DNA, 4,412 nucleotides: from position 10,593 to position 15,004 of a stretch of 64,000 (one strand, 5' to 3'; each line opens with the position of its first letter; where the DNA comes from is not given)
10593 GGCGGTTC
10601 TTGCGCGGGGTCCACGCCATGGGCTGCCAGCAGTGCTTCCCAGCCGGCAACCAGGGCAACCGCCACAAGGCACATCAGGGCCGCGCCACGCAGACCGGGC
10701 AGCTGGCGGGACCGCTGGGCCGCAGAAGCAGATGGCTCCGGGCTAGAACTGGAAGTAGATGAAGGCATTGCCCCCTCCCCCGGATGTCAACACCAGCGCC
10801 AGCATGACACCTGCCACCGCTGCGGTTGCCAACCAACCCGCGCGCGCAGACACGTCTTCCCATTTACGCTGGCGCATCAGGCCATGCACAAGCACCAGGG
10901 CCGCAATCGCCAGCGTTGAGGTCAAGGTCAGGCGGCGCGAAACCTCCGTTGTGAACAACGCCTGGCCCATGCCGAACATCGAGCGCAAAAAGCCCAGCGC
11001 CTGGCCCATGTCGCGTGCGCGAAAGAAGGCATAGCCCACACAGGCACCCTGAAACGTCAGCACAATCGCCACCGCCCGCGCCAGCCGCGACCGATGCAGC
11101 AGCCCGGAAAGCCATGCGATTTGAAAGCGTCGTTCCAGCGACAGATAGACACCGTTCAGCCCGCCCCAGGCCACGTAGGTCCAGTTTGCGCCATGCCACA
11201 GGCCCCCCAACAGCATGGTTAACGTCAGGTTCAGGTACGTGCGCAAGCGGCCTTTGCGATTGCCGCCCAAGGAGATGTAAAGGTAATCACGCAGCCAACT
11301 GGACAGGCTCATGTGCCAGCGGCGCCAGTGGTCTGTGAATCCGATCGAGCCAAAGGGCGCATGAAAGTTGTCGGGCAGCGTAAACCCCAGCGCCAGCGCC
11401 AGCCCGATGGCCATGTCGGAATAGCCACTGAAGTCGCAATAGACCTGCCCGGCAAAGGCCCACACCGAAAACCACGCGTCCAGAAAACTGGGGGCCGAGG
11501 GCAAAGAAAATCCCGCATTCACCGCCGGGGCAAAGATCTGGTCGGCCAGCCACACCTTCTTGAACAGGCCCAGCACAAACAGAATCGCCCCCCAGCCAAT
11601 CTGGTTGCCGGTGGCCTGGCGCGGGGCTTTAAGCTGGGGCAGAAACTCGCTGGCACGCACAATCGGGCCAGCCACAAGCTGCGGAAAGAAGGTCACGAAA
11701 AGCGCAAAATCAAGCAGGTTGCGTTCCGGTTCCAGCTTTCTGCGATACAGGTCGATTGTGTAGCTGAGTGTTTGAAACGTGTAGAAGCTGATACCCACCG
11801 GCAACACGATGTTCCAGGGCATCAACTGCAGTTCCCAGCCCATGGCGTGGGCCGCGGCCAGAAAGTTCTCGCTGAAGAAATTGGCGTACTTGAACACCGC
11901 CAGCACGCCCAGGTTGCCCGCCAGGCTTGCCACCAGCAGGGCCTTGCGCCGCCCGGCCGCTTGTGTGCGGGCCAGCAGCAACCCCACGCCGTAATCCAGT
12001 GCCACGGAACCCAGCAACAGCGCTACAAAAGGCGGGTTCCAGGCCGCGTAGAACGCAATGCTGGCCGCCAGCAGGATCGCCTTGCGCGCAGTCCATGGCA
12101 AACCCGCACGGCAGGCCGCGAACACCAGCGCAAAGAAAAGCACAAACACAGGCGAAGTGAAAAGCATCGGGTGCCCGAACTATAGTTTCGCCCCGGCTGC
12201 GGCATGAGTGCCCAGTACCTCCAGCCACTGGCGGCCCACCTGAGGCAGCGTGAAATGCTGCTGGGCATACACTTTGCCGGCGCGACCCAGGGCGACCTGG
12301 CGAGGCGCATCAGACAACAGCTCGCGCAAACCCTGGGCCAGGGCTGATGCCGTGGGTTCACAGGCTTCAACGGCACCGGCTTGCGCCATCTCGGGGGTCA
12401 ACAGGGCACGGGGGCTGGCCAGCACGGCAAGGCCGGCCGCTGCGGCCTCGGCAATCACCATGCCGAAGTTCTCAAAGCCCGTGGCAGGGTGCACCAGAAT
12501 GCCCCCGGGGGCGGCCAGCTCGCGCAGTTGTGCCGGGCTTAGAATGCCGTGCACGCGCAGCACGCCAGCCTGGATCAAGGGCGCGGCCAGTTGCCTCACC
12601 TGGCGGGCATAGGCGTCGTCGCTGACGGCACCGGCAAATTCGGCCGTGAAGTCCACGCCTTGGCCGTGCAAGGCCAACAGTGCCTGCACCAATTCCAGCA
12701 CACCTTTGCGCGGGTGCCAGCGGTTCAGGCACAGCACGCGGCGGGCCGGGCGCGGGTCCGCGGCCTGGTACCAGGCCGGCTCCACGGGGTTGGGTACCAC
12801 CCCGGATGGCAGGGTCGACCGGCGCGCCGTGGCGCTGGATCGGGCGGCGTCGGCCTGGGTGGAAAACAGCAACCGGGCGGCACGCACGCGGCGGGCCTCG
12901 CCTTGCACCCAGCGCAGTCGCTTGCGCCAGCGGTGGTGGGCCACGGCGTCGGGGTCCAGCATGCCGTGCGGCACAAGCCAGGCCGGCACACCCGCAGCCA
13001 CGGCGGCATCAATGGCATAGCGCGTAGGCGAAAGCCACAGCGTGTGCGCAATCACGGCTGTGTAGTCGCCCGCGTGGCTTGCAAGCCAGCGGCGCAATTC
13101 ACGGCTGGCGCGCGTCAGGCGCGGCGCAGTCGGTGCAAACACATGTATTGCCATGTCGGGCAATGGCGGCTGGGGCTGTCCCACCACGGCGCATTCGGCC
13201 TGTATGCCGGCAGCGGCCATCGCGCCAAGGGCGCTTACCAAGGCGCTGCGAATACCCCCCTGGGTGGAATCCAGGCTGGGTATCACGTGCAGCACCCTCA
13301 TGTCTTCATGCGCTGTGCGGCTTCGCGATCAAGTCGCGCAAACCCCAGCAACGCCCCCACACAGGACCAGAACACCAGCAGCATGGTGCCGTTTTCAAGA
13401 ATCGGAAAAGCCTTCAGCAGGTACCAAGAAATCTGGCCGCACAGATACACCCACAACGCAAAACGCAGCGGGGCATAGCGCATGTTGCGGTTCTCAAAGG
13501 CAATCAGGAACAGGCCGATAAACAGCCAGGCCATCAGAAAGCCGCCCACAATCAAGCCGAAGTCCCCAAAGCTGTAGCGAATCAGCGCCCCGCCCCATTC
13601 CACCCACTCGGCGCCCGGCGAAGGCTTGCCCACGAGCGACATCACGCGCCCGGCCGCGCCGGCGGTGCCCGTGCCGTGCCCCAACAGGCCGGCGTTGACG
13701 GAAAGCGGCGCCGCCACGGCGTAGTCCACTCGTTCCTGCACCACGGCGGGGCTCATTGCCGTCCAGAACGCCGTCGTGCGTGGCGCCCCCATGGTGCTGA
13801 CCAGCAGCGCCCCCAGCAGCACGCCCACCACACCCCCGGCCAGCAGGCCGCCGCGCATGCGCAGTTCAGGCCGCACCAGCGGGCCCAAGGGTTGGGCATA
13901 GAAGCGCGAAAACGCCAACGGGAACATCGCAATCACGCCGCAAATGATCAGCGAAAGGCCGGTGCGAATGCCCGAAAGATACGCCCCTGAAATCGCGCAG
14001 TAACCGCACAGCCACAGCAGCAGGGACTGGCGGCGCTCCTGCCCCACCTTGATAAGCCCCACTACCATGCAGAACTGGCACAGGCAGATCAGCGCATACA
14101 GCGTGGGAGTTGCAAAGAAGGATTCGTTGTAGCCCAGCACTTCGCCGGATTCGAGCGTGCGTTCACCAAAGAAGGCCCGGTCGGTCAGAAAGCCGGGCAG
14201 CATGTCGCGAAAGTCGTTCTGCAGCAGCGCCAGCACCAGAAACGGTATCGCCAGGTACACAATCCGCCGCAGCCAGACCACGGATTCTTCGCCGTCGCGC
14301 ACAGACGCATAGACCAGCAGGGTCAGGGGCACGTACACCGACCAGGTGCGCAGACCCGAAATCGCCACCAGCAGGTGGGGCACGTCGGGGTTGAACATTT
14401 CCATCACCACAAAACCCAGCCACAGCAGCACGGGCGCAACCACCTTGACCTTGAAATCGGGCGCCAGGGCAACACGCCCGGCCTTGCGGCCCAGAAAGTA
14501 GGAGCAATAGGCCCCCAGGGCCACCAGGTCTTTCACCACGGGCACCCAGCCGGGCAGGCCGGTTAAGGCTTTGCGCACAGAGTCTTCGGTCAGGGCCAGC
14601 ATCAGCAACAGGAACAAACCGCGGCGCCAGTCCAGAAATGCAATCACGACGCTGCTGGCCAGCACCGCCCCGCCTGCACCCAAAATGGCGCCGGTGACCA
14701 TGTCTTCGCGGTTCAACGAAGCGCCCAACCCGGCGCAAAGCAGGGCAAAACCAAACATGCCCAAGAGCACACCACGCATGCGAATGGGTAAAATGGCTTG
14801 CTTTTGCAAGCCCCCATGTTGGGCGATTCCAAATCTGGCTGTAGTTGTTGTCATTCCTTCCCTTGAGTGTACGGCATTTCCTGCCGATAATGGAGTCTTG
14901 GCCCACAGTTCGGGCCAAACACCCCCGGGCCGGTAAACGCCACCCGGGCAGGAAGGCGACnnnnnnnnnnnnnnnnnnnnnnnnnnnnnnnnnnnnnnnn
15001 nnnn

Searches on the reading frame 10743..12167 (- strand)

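Call 3: search_protein_families(library=pfam, proteins=[window:10743-12167:-])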
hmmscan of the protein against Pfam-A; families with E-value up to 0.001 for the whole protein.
window:10743-12167:- (474 aa): 1 family
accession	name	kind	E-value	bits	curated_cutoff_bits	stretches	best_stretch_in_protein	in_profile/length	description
PF03062.24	MBOAT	-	5.3e-29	102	27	1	150-346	80-295/337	MBOAT, membrane-bound O-acyltransferase family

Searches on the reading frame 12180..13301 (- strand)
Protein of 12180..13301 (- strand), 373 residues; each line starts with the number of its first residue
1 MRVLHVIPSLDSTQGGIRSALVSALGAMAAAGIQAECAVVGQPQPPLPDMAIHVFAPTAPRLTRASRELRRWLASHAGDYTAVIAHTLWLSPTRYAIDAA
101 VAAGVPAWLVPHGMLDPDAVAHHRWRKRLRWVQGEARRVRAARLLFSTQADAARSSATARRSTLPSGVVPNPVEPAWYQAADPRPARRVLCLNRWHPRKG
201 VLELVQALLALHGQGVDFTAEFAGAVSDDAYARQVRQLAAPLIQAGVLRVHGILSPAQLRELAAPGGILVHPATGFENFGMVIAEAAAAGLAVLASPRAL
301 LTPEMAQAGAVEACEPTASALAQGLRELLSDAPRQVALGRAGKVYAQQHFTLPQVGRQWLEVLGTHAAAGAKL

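Call 3: search_protein_families(library=pfam, proteins=[window:12180-13301:-])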
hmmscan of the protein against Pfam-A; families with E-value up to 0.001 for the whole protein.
window:12180-13301:- (373 aa): 3 families
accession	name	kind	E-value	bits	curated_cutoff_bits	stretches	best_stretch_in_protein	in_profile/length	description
PF00534.26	Glycos_transf_1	-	4.1e-14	52.9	26.4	1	187-343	16-170/172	Glycosyl transferases group 1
PF13692.12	Glyco_trans_1_4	-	5.2e-12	46.7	27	1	187-331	2-142/142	Glycosyl transferases group 1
PF13439.12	Glyco_transf_4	-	5.8e-06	26.9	28.5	1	15-175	2-168/170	Glycosyltransferase Family 4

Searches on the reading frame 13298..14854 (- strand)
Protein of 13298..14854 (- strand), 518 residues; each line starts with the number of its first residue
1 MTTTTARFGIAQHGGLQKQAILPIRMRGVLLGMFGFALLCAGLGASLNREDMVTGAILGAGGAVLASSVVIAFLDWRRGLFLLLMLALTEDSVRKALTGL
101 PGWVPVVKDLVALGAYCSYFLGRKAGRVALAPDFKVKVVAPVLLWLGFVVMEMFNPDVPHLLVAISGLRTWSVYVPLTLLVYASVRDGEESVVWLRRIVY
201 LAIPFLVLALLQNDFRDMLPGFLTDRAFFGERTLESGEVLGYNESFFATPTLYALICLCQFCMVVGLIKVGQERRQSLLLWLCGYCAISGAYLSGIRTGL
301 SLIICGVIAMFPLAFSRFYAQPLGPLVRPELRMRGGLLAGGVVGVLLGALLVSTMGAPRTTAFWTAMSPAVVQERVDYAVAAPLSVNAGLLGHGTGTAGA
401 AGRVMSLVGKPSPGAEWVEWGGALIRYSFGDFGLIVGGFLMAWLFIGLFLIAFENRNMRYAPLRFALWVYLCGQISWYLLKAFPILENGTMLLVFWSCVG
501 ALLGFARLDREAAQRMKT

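Call 3: search_protein_families(library=pfam, proteins=[window:13298-14854:-])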
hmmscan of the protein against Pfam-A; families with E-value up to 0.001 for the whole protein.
window:13298-14854:- (518 aa): 0 families

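Call 19: search_protein_families(library=pfam, proteins=[window:13298-14854:-], max_evalue=0.1)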
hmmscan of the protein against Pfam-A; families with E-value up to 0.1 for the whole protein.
window:13298-14854:- (518 aa): 1 family
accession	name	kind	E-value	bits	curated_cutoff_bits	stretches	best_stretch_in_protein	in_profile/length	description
PF11804.13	DUF3325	-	0.0021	18.6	26.8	1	27-88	34-95/101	Protein of unknown function (DUF3325)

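Call 20: search_protein_families(library=ncbifam, proteins=[window:13298-14854:-], max_evalue=0.01)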
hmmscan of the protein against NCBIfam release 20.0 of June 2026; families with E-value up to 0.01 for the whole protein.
window:13298-14854:- (518 aa): 1 family
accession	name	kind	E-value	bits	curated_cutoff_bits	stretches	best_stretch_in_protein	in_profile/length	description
NF038300.1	EPS_HpsL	equivalog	0.0013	17.3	640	0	373-514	401-532/534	hormogonium polysaccharide biosynthesis protein HpsL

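Call 31: find_homologous_proteins(query=window:13298-14854:-, max_evalue=0.00001)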
Query window:13298-14854:- (518 aa): 28 proteins with E <= 0.00001 among 8000 candidates.
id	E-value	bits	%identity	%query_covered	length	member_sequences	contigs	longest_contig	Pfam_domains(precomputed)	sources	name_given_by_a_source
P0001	0.0e+0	1087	95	100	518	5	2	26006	-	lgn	-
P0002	4.9e-265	898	80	96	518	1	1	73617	-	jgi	-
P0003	1.3e-263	894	77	100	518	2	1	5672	-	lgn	-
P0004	5.3e-255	865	78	97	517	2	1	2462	-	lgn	-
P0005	2.7e-250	850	76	97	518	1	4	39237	-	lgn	-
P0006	7.6e-241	819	73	95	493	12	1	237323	-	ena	-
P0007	3.4e-240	816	74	96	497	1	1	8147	-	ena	-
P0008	1.6e-198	679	71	79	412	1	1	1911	-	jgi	jgi:hypothetical protein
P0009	1.8e-192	659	80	70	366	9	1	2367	-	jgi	jgi:hypothetical protein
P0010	7.0e-141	489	49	96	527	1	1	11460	-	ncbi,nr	ncbi:hypothetical protein OAU50_07615 [Planctomycetota bacterium]|nr:hypothetical protein [Planctomy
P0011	3.2e-140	487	48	96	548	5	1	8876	-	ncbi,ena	ncbi:MAG: hypothetical protein V3V10_09205 [Planctomycetota bacterium]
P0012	2.4e-137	477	50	86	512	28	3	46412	-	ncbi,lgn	-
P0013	2.9e-135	470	50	86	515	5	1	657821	-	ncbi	-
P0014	2.2e-134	467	47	94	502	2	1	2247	-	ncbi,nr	ncbi:MAG: hypothetical protein OEY28_12805, partial [Nitrospira sp.]|nr:hypothetical protein [Nitros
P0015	8.0e-134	466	48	95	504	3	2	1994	-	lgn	-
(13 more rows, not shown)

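Call 33: search_solved_structures(query=A1, max_evalue=10)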
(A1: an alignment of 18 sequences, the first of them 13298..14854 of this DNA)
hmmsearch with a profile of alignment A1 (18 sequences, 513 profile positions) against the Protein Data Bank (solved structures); distinct sequences matched with E-value up to 10: 0.

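Call 42: predict_structure(alignment_id=A1)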
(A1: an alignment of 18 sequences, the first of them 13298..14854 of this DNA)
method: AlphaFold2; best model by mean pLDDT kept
length: 518 residues; sequences in the alignment: 18
mean_pLDDT: 77.5   pTM: 0.83
mean pLDDT of the five models: 77.5, 77.0, 75.3, 74.3, 70.9
residues with pLDDT >= 90: 105; 70-90: 268; 50-70: 124; < 50: 21
segments of 3 or more residues with pLDDT < 50: 1-21
pLDDT, mean of each block of 10 residues (from residue 1): 33 35 71 89 86 80 87 88 80 61 72 89 71 92 93 87 81 88 86 89 83 67 54 58 59 85 91 85 88 72 86 83 67 77 76 69 69 71 80 78 55 62 83 91 95 90 94 83 61 90 94 77
secondary structure, 60 per line:
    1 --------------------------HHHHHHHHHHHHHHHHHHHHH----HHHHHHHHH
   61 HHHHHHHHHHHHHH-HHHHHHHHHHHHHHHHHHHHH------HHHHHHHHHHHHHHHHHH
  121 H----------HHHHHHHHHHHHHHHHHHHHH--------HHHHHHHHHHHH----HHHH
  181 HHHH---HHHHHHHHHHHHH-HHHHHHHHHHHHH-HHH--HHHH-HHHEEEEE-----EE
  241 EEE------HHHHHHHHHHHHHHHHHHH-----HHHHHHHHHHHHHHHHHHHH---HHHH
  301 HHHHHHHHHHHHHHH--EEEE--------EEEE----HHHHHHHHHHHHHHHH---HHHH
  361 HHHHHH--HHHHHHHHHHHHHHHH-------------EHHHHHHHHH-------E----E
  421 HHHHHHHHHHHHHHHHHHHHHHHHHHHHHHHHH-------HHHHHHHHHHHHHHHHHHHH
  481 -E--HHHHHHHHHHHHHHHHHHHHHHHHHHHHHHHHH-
elements in order: H27-47 H52-74 H76-96 H103-121 H132-152 H161-172 H177-184 H188-200 H202-214 H221-224 E229-233 E239-243 H250-268 H274-293 H297-315 E318-321 E330-333 H338-353 H357-366 H369-384 H399-407 H421-453 H461-480 H485-517

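Call 47: fold_search(model_id=the predicted structure, library=pdb)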
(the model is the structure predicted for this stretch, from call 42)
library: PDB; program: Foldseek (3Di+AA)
matches with E <= 10: 240; with E <= 0.001: 3
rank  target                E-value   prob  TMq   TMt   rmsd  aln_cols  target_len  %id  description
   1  8p1u_A                9.5e-05  1.00  0.40  0.52   8.4       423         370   15  Structure of divisome complex FtsWIQLB (released 2024-05-22)
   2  7tpg_B                4.5e-04  1.00  0.45  0.55   8.4       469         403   14  Single-Particle Cryo-EM Structure of the WaaL O-antigen ligase in its ligand bound state (released 2022-04-06)
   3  8bh1_A                8.3e-04  1.00  0.39  0.53   9.0       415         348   15  Core divisome complex FtsWIQBL from Pseudomonas aeruginosa (released 2023-04-19)
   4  6pl6_A                1.2e-02  1.00  0.34  0.46  10.1       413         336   15  Structural coordination of polymerization and crosslinking by a peptidoglycan synthase complex (released 2020-03-18)
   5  6pl5_A                1.3e-02  1.00  0.37  0.52   9.1       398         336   15  Structural coordination of polymerization and crosslinking by a peptidoglycan synthase complex (released 2020-03-18)
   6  8tj3_B                1.3e-02  1.00  0.35  0.49   9.2       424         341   12  Structural basis of peptidoglycan synthesis by E. coli RodA-PBP2 complex (released 2023-08-30)
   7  7ose_A                1.1e-01  0.15  0.13  0.13  23.3       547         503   12  cytochrome bd-II type oxidase with bound aurachin D (released 2021-11-17)
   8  8y6h_A                1.4e-01  0.11  0.13  0.12  26.9       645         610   11  P-glycoprotein in complex with UIC2 Fab and triple elacridar molecules in LMNG detergent (released 2024-04-17)
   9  9g8j_D                1.5e-01  0.11  0.11  0.09  25.8       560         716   10  Structure of K+-dependent Na+-PPase from Thermotoga maritima in complex with zoledronate (released 2025-06-04)
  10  9g8j_C                3.0e-01  0.10  0.12  0.10  25.8       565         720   12  Structure of K+-dependent Na+-PPase from Thermotoga maritima in complex with zoledronate (released 2025-06-04)
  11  8b23_A                3.1e-01  0.08  0.11  0.09  26.2       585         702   12  Time-resolved structure of K+-dependent Na+-PPase from Thermotoga maritima 600-seconds post reaction initiation with N (released 2024-01-17)
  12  4av3_A                3.8e-01  0.08  0.14  0.11  25.9       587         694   12  Crystal structure of Thermotoga Maritima sodium pumping membrane integral pyrophosphatase with metal ions in active si (released 2012-08-08)
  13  6qxa_D                4.5e-01  0.06  0.11  0.09  26.8       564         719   12  Structure of membrane bound pyrophosphatase from Thermotoga maritima in complex with imidodiphosphate and N-[(2-amino- (released 2019-04-10)
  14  6gct_A                4.5e-01  0.05  0.10  0.12  25.7       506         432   15  cryo-EM structure of the human neutral amino acid transporter ASCT2 (released 2018-06-13)
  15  6rko_B                5.1e-01  0.07  0.10  0.12  25.1       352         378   12  Cryo-EM structure of the E. coli cytochrome bd-I oxidase at 2.68 A resolution (released 2019-10-16)
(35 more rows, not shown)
